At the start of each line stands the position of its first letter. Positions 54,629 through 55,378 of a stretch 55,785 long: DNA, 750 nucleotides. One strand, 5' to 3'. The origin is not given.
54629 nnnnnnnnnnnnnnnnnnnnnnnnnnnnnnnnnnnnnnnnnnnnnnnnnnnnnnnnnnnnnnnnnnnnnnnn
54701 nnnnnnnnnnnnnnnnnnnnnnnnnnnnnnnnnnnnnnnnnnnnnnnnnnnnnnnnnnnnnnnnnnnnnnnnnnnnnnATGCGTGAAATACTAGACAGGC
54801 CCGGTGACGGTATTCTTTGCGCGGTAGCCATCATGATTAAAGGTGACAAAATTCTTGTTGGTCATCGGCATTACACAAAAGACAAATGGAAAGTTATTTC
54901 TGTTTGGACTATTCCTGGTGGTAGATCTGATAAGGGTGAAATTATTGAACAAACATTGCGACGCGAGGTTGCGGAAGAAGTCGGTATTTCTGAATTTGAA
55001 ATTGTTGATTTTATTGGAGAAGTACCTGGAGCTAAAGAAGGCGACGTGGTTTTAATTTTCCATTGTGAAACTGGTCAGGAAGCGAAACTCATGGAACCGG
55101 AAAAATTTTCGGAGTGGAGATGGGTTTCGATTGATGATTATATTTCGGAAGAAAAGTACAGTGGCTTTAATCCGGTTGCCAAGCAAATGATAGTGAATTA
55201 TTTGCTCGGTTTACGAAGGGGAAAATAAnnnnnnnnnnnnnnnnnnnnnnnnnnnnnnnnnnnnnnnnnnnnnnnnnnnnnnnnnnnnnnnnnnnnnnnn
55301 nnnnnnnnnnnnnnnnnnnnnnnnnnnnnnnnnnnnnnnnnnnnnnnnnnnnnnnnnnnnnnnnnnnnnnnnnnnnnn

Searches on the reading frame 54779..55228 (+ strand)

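Call 39: search_protein_families(library=pfam, proteins=[window:54779-55228:+], max_evalue=0.01)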
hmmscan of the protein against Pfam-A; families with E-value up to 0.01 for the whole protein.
window:54779-55228:+ (149 aa): 1 family
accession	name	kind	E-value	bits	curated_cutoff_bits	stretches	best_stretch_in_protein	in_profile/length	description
PF00293.34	NUDIX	-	1.3e-20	74.2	21.1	1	15-123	5-119/134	NUDIX domain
